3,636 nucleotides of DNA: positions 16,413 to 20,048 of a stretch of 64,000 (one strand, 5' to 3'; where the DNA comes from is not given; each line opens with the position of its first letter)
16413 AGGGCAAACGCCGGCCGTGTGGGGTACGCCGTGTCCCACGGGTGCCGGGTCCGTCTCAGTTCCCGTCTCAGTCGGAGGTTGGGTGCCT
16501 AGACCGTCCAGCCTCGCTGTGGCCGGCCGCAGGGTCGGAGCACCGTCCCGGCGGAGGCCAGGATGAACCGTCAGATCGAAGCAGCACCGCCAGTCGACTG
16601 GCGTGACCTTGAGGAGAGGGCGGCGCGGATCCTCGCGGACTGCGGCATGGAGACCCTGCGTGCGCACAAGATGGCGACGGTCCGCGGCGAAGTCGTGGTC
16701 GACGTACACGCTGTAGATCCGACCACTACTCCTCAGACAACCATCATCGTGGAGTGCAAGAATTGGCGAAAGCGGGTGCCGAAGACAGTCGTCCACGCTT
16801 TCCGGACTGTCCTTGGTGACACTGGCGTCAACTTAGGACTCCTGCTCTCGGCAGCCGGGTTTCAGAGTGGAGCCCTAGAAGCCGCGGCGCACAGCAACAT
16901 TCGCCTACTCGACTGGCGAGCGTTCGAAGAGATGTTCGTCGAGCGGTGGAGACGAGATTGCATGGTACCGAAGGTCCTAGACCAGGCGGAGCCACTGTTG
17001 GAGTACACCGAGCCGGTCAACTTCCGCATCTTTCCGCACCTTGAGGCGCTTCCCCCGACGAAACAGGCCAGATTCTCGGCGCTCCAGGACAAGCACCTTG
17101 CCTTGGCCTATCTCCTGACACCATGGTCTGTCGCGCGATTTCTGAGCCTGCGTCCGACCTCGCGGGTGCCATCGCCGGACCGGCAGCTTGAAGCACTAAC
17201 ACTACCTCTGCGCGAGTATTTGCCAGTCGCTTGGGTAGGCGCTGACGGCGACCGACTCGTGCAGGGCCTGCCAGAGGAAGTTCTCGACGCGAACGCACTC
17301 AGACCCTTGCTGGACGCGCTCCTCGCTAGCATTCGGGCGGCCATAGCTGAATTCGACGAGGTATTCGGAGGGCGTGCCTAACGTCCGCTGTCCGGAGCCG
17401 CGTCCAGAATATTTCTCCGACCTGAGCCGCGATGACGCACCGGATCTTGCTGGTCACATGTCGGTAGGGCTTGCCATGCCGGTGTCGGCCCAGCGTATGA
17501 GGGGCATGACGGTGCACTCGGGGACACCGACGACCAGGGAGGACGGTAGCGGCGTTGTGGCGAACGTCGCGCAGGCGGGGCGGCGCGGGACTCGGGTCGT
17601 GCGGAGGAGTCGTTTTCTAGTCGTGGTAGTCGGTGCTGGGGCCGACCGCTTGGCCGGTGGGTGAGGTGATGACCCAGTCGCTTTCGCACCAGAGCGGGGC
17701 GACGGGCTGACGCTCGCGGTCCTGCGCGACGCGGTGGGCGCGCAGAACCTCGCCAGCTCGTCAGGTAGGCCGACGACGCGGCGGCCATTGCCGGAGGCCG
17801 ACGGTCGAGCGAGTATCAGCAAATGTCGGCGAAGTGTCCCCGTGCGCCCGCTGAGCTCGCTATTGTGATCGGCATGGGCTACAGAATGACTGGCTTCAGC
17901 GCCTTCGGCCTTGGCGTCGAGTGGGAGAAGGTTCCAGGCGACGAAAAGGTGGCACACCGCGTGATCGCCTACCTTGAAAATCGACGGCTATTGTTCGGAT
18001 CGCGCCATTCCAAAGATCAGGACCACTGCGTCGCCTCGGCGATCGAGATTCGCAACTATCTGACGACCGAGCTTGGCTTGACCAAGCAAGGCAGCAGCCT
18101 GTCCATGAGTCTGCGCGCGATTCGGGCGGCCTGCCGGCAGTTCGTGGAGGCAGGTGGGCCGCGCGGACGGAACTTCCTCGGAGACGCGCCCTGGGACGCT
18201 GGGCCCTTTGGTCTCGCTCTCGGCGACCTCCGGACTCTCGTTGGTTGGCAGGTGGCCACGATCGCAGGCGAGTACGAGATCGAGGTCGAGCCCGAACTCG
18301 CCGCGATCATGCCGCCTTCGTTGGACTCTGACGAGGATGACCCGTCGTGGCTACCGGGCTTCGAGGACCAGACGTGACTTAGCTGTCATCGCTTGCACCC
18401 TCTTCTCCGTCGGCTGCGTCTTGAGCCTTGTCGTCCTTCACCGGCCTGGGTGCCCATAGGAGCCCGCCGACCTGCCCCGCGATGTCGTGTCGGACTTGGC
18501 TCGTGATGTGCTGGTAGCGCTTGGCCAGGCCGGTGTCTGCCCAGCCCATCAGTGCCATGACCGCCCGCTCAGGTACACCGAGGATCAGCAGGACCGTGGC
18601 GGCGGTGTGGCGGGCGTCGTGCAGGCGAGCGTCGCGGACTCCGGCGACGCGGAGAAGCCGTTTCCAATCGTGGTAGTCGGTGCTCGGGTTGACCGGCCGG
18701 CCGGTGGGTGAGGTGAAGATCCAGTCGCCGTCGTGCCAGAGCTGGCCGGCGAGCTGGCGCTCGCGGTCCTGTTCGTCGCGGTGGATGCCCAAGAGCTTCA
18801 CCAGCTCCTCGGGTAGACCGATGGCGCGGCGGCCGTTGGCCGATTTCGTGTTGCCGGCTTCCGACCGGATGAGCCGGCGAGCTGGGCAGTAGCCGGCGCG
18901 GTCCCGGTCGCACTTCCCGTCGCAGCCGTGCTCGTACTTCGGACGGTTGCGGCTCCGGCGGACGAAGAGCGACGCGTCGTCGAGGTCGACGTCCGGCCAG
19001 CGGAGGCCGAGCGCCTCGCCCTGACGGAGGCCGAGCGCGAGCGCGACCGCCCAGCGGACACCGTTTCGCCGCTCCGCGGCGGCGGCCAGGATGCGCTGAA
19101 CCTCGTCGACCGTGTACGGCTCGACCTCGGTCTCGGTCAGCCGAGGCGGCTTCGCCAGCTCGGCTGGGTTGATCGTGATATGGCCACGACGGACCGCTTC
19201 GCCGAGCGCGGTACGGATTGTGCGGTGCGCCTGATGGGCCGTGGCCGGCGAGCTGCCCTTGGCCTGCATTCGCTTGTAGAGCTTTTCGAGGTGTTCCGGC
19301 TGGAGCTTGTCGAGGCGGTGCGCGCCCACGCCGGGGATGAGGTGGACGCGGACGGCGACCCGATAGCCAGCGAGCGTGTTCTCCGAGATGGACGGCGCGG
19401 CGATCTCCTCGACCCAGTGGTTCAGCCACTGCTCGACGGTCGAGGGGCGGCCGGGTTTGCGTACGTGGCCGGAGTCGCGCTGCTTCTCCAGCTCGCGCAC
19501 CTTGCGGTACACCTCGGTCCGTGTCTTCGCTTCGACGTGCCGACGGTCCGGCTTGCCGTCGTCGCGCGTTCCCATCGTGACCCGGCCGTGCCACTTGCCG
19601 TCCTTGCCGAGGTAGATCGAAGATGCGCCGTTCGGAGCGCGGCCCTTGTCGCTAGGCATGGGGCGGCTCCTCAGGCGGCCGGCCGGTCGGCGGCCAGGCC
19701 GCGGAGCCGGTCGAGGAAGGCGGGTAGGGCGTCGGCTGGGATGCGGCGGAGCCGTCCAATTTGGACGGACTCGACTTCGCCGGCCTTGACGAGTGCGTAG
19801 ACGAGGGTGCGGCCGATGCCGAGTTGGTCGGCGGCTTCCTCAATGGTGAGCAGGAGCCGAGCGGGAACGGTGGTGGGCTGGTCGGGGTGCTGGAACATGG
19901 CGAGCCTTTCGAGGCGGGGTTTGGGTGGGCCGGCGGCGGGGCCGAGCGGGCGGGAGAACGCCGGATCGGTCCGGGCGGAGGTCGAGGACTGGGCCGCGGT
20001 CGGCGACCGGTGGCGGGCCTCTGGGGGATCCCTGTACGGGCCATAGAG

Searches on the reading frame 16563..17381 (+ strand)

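Call 78: search_protein_families(library=pfam, proteins=[window:16563-17381:+], max_evalue=0.01)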
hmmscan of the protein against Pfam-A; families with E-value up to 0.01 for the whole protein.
window:16563-17381:+ (272 aa): 2 families
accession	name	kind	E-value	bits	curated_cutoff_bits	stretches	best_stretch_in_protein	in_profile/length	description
PF04471.18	Mrr_cat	-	1.2e-12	48.4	21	1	11-124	4-114/115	Restriction endonuclease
PF07364.17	DUF1485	-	0.0042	16.8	22.8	0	7-71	159-222/290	Metallopeptidase family M81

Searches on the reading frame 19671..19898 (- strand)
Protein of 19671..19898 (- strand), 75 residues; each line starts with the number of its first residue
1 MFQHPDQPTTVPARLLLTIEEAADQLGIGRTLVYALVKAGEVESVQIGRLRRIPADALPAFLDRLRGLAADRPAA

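Call 10: search_protein_families(library=pfam, proteins=[window:19671-19898:-], max_evalue=0.01)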
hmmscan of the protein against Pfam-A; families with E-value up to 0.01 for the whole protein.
window:19671-19898:- (75 aa): 3 families
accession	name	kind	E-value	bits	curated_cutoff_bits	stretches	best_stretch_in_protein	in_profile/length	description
PF12728.13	HTH_17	-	1.9e-11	44.5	27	1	16-64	1-49/51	Helix-turn-helix domain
PF13338.12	AbiEi_4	-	0.003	18.1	25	1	16-43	13-39/49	Transcriptional regulator, AbiEi antitoxin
PF21531.3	Rv2175c_wHTH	-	0.0043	17.4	27.1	1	15-56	14-55/57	DNA-binding protein Rv2175c, wHTH domain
